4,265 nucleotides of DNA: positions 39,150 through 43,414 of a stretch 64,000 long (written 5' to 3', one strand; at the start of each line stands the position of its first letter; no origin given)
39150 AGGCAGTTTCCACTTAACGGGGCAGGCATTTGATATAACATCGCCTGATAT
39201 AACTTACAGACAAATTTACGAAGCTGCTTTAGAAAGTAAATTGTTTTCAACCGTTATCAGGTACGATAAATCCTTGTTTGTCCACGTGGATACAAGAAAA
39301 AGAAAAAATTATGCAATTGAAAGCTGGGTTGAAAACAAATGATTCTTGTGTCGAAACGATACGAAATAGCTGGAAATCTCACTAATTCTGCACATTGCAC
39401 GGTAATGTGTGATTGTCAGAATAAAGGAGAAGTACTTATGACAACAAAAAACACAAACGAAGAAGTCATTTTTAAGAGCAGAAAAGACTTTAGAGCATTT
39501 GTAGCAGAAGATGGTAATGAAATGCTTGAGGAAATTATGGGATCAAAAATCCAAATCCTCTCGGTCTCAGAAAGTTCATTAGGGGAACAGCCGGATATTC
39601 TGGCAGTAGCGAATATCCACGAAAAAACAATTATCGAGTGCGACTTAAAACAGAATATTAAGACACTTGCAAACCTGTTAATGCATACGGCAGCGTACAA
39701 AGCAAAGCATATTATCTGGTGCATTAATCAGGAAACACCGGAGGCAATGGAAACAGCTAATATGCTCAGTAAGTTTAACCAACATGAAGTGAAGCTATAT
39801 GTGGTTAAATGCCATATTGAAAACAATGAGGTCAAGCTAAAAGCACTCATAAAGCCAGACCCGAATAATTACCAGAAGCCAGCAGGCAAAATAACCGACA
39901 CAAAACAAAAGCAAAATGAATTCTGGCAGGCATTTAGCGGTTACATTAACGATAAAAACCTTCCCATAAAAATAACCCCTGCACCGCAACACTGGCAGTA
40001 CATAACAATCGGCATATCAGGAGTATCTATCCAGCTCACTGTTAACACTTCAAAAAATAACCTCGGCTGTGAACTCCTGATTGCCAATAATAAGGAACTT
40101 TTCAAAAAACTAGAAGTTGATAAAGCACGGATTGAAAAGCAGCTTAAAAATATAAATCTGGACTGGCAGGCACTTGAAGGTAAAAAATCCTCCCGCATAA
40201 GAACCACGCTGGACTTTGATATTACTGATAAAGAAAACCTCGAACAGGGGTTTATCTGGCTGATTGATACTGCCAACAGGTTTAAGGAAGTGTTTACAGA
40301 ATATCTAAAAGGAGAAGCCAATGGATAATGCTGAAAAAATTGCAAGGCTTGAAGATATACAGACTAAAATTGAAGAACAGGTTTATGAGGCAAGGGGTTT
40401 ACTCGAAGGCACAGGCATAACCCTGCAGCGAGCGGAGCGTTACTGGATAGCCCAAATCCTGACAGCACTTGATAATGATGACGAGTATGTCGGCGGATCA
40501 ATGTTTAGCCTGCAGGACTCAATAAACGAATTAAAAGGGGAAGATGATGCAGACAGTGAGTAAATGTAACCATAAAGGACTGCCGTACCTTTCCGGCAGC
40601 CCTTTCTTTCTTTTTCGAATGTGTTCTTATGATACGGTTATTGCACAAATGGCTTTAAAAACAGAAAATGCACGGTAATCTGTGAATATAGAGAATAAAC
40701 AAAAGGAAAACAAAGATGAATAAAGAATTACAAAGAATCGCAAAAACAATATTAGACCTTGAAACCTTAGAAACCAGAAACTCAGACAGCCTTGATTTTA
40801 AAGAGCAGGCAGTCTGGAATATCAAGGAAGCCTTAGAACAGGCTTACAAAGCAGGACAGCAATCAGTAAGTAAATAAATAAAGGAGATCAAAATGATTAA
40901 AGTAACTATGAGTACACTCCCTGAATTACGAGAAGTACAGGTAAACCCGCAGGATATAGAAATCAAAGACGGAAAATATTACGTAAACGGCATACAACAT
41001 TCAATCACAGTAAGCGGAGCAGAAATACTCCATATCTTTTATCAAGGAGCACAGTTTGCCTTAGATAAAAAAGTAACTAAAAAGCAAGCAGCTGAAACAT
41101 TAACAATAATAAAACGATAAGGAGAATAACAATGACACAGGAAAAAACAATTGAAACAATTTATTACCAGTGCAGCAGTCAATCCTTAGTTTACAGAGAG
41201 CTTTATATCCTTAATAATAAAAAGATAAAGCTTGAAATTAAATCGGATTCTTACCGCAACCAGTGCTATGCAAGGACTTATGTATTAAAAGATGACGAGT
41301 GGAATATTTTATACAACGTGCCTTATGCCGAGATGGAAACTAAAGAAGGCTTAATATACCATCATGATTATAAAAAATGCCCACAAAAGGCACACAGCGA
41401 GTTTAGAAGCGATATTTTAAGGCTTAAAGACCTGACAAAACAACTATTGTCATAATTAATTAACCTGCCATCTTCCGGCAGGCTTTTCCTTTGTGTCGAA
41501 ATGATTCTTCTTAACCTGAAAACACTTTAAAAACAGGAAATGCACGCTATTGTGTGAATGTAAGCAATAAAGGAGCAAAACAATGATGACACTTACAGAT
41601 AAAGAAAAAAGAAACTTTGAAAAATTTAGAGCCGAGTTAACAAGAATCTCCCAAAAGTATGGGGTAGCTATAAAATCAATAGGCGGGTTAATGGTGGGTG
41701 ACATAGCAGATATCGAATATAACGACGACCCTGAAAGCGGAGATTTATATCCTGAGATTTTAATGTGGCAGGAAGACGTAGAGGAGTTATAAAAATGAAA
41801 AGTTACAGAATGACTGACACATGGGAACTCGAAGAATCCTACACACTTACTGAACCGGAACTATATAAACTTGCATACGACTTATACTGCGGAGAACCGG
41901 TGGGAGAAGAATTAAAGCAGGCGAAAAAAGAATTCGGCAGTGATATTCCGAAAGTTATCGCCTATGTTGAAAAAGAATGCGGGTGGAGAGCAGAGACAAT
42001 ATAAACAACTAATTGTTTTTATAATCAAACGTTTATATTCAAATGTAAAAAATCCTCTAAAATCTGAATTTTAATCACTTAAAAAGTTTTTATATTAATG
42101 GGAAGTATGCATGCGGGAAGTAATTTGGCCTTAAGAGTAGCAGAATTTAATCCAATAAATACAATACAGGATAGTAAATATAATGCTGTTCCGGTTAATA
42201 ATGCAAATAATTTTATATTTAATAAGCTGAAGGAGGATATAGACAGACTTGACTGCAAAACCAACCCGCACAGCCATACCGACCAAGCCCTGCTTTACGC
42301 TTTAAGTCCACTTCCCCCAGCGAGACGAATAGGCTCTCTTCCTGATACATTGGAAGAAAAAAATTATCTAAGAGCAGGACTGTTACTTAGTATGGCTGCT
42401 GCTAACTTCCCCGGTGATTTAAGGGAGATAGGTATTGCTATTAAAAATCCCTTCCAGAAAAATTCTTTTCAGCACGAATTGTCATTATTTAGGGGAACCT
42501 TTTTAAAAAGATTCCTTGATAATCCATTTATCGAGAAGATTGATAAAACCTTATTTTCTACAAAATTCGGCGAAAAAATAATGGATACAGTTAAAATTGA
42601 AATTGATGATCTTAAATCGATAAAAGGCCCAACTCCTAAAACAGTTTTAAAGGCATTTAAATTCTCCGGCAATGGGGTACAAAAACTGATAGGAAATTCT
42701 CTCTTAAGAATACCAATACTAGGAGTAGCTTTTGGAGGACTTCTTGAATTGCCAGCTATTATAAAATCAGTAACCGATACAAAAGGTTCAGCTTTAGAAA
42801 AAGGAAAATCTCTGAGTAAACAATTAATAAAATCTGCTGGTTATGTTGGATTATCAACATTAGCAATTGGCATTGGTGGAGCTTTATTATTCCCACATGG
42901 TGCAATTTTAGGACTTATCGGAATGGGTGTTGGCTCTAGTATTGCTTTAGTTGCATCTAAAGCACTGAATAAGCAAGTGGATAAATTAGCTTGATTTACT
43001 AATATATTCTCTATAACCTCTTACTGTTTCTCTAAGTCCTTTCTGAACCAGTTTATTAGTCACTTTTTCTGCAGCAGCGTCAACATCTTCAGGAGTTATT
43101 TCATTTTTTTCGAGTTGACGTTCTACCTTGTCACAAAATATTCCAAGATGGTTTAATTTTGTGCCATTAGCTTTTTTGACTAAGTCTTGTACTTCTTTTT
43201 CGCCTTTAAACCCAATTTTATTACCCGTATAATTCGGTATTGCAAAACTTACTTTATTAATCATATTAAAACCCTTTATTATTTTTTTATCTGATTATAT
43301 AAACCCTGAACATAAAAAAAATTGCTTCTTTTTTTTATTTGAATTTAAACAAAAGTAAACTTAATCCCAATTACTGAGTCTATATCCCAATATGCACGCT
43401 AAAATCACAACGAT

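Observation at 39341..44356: Terminator-bounded small-gene cassettes headed by a conserved promoter-like leader, shared between two different prophages (prophage 1 copy set)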

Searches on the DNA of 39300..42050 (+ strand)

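Call 84: search_dna_similar(query=window:39300-42050:+, collection=phages, mode=distant, max_rows=10)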
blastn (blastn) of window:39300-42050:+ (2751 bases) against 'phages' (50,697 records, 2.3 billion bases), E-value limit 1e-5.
No match.

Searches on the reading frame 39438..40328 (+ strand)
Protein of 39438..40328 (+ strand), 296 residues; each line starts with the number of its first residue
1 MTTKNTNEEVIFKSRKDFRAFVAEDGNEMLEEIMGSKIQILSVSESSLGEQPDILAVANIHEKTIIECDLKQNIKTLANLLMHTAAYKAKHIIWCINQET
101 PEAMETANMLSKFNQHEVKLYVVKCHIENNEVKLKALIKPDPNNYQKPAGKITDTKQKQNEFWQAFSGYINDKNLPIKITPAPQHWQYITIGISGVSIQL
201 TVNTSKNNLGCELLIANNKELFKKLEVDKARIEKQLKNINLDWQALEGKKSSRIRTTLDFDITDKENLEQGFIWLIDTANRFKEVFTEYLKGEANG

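Call 7: search_protein_families(library=pfam, max_evalue=0.01, proteins=[window:39438-40328:+])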
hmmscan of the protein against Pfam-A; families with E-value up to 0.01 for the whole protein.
window:39438-40328:+ (296 aa): 2 families
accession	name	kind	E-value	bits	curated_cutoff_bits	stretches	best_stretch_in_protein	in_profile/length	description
PF14088.11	DUF4268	-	6.1e-26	91.6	27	1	159-290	2-140/140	Domain of unknown function (DUF4268)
PF12983.12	DUF3867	-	5.1e-08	33.7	27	1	200-270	46-117/185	Protein of unknown function (DUF3867)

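Call 8: search_protein_families(library=phrogs, max_evalue=0.01, proteins=[window:39438-40328:+])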
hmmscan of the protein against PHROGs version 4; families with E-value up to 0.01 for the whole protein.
window:39438-40328:+ (296 aa): 1 family
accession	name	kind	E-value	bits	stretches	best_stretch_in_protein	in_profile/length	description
phrog_27742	-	unknown function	7.4e-47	161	1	2-290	2-272/272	-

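Call 55: search_solved_structures(query=window:39438-40328:+, max_evalue=1)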
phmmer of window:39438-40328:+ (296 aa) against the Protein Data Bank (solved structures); distinct sequences matched with E-value up to 1: 4.
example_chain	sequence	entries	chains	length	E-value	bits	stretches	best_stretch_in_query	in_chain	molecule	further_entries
5vmm_H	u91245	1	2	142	0.095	15.3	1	158-197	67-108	Iron-regulated cell wall-anchored protein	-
5d1z_I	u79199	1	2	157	0.23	14.1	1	158-197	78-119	Iron-regulated surface determinant protein B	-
2moq_A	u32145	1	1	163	0.24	14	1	158-197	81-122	Iron-regulated surface determinant protein B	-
9fh8_A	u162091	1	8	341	0.78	12.3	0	171-225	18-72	Centrosomal protein 192 (CEP192)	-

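Call 56: search_protein_families(library=padloc, max_evalue=0.01, proteins=[window:39438-40328:+])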
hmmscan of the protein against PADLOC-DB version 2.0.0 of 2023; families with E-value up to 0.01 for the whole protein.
window:39438-40328:+ (296 aa): 4 families
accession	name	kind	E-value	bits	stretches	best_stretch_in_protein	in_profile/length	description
PDLC04912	PDC-S11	-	3.9e-38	129.4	1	15-291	21-311/313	-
PDLC04911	PDC-S11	-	3.4e-37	126.4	1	14-291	20-313/318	-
PDLC04914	PDC-S11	-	2.1e-28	97.4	1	14-291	20-309/314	-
PDLC04913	PDC-S11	-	4.4e-19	66.8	1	148-292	218-366/375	-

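Call 57: search_protein_families(library=ncbifam, max_evalue=0.01, proteins=[window:39438-40328:+])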
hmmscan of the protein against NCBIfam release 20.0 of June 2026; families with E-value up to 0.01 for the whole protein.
window:39438-40328:+ (296 aa): 0 families

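Call 94: predict_structure(protein=window:39438-40328:+)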
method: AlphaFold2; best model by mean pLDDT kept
length: 296 residues; sequences in the alignment: 1
mean_pLDDT: 54.3   pTM: 0.42
mean pLDDT of the five models: 54.3, 48.5, 45.5, 42.2, 40.1
residues with pLDDT >= 90: 0; 70-90: 65; 50-70: 95; < 50: 136
segments of 3 or more residues with pLDDT < 50: 1-89, 113-118, 127-136, 141-153, 175-183, 294-296
pLDDT, mean of each block of 10 residues (from residue 1): 30 36 41 37 32 39 36 42 43 56 55 51 51 49 39 52 56 49 49 62 67 80 85 78 76 81 58 69 78 53
secondary structure, 60 per line:
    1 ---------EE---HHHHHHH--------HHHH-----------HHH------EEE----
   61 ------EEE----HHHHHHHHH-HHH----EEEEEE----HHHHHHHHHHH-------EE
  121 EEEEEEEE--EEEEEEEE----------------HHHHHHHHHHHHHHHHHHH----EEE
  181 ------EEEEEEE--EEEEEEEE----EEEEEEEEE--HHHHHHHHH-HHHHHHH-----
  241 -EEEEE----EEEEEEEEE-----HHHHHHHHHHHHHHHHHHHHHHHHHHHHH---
elements in order: H15-21 H30-33 E54-56 E67-69 H74-82 E91-96 H101-111 E119-128 E131-138 H155-173 E178-180 E187-193 E196-203 E208-216 H219-227 H229-235 E242-246 E251-259 H265-293

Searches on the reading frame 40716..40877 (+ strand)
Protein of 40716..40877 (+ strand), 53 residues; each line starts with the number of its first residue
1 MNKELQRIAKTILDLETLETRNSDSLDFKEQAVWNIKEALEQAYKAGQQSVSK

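Call 7: search_protein_families(library=pfam, max_evalue=0.01, proteins=[window:40716-40877:+])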
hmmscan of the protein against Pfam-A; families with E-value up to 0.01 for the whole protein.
window:40716-40877:+ (53 aa): 1 family
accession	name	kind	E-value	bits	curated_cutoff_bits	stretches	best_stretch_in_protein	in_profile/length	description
PF21841.1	DUF6900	-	1.3e-22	79.9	24.1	1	2-50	3-51/52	Family of unknown function (DUF6900)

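Call 8: search_protein_families(library=phrogs, max_evalue=0.01, proteins=[window:40716-40877:+])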
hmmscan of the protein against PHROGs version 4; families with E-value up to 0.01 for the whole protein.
window:40716-40877:+ (53 aa): 1 family
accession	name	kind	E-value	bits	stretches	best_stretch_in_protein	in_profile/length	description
phrog_2555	-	unknown function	9.3e-19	69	1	2-52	158-208/218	-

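Call 14: find_related_loci(query=window:40716-40877:+, collection=viral_contigs, flank=8000)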
Query window:40716-40877:+ (53 aa) in viral_contigs; peptide patterns used: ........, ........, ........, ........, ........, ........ (x = any residue, [..] = any of these).
302 stretches matched a pattern; 273 encode a relative of the query (tblastn E <= 1e-3); the best 80 are kept; 80 distinct loci.
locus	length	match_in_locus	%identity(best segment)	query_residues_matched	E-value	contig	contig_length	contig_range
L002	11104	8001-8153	82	1-51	3e-24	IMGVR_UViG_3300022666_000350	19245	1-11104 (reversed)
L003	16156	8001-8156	71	1-52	2e-20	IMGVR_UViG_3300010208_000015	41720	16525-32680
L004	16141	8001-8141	72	1-47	2e-19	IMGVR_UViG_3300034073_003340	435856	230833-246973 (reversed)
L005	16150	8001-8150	68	1-50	4e-19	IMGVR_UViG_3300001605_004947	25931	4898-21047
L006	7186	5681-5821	68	2-48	2e-18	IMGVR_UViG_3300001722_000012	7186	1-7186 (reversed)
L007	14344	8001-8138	74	5-50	8e-18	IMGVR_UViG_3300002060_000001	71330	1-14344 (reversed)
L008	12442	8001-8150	68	2-51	1e-17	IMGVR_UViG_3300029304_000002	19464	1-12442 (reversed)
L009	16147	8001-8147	65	2-50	2e-17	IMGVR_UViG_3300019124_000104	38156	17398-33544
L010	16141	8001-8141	68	4-50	3e-17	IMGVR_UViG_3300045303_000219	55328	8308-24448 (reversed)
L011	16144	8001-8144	67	1-48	3e-17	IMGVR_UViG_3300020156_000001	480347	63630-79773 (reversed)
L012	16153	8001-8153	65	3-53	2e-16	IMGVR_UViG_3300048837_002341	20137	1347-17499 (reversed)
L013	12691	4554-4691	70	5-50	2e-16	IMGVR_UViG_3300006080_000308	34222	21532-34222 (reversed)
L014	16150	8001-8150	60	1-50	4e-16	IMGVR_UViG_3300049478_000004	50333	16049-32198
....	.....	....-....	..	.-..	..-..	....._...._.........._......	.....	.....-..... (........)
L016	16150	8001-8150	64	2-47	6e-16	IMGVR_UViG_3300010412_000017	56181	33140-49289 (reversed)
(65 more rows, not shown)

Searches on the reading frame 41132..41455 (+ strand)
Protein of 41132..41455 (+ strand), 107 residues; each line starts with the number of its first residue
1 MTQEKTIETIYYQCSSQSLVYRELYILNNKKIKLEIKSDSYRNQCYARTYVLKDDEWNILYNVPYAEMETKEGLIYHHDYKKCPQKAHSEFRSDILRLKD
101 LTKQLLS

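Call 7: search_protein_families(library=pfam, max_evalue=0.01, proteins=[window:41132-41455:+])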
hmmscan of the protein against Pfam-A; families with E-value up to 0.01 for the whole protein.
window:41132-41455:+ (107 aa): 0 families

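Call 8: search_protein_families(library=phrogs, max_evalue=0.01, proteins=[window:41132-41455:+])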
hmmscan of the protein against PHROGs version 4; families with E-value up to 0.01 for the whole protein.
window:41132-41455:+ (107 aa): 1 family
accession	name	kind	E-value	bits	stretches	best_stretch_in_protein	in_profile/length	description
phrog_10108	-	unknown function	3.7e-15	57.3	1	15-106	18-108/109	-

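Call 21: find_related_loci(query=A2, collection=viral_contigs, flank=8000)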
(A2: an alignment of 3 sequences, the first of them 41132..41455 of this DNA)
Query A2 (107 aa) in viral_contigs; peptide patterns used: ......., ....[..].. (x = any residue, [..] = any of these).
183 stretches matched a pattern; 4 encode a relative of the query (tblastn E <= 1e-3); 4 distinct loci.
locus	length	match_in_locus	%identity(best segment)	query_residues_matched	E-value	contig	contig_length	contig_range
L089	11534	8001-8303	58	6-106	1e-36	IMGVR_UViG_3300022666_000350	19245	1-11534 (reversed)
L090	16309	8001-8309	53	3-106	3e-33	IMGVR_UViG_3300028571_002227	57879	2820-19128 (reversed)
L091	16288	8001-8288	54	3-99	7e-31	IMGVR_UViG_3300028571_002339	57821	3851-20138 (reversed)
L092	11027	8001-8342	41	1-106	8e-19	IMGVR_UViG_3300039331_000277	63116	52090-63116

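Call 54: search_solved_structures(query=A2, max_evalue=1)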
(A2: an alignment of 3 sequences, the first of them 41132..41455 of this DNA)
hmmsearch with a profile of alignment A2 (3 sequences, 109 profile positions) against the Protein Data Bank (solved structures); distinct sequences matched with E-value up to 1: 3.
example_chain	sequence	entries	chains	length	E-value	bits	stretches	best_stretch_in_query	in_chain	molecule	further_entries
9gei_A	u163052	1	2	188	0.43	14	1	15-65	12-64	Galactose/N-acetyl-D-galactosamine lectin heavy subunit 1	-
9ged_A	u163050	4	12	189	0.43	14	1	15-65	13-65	Galactose/N-acetyl-D-galactosamine lectin heavy subunit 1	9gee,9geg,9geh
2m1m_A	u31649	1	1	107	0.58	13.6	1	23-72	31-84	Auxin-induced protein IAA4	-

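Call 56: search_protein_families(library=padloc, max_evalue=0.01, proteins=[window:41132-41455:+])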
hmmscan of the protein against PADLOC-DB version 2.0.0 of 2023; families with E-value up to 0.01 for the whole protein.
window:41132-41455:+ (107 aa): 1 family
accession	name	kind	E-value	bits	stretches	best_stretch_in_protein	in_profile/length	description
PDLC03574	REase_II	-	0.0038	14.8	1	24-86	145-206/261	Type II restriction enzyme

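Call 57: search_protein_families(library=ncbifam, max_evalue=0.01, proteins=[window:41132-41455:+])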
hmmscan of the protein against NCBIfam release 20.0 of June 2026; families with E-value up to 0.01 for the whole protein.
window:41132-41455:+ (107 aa): 0 families

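Call 85: search_dna_similar(query=window:41132-41455:+, collection=phages, mode=protein, max_rows=10, max_evalue=0.001)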
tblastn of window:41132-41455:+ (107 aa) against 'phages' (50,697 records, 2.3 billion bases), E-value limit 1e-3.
Records with a match: 53; places in all: 53; records where one place covers at least 80% of the query: 0.
Best place of each record, by identity: <60% 53.
By first word of the organism name: Pseudomonas 52; Sphaerotilus 1.
By host as written in the record: Pseudomonas aeruginosa PAO1 22; Pseudomonas aeruginosa 16; - 5; Pseudomonas aeruginosa PA14 3; Pseudomonas sp. 2; Pseudomonas aeruginosa strain PAO9505 2; Pseudomonas aeruginosa PAO-1 1; Pseudomonas aeruginosa PAK 1; and 1 more.
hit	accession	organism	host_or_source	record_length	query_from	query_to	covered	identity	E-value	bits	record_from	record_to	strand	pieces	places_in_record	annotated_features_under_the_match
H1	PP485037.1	Pseudomonas phage BILI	Pseudomonas aeruginosa PAO-1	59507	38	106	64%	40.8%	1e-5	48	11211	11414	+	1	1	hypothetical protein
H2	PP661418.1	Pseudomonas phage Jack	Pseudomonas aeruginosa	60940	38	106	64%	40.8%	1e-5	48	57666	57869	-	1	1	hypothetical protein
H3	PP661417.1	Pseudomonas phage Bella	Pseudomonas aeruginosa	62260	38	106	64%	40.8%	1e-5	48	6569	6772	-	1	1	hypothetical protein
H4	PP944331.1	Pseudomonas phage JM2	Pseudomonas aeruginosa PAO1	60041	38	106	64%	40.8%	1e-5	48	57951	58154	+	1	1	hypothetical protein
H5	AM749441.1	Pseudomonas virus Yua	Pseudomonas aeruginosa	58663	38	106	64%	40.8%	6e-5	46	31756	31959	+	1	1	gp46: hypothetical protein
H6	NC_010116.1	Pseudomonas virus Yua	Pseudomonas aeruginosa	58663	38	106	64%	40.8%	6e-5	46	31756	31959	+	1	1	gp46: hypothetical protein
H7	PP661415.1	Pseudomonas phage Rocky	Pseudomonas aeruginosa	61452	38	106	64%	39.4%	7e-4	43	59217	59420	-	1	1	hypothetical protein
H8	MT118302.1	Pseudomonas phage Epa38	Pseudomonas sp.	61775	38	106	64%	37.8%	2e-5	47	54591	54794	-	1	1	hypothetical protein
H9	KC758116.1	Pseudomonas phage LKO4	Pseudomonas aeruginosa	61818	38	106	64%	37.8%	6e-5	46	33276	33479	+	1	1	hypothetical protein | promoter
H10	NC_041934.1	Pseudomonas phage LKO4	Pseudomonas aeruginosa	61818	38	106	64%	37.8%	6e-5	46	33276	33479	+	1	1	hypothetical protein | promoter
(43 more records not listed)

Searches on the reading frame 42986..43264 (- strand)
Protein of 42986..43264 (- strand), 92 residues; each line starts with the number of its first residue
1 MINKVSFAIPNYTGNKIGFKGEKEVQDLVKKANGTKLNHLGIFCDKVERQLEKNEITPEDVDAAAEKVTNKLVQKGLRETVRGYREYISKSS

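Call 10: search_protein_families(library=pfam, max_evalue=0.01, proteins=[window:42986-43264:-])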
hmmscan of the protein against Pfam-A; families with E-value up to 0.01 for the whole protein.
window:42986-43264:- (92 aa): 0 families

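Call 56: search_protein_families(library=padloc, max_evalue=0.01, proteins=[window:42986-43264:-])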
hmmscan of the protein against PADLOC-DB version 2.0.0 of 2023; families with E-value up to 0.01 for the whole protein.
window:42986-43264:- (92 aa): 0 families

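Call 57: search_protein_families(library=ncbifam, max_evalue=0.01, proteins=[window:42986-43264:-])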
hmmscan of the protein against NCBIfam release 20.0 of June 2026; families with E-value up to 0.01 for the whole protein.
window:42986-43264:- (92 aa): 0 families
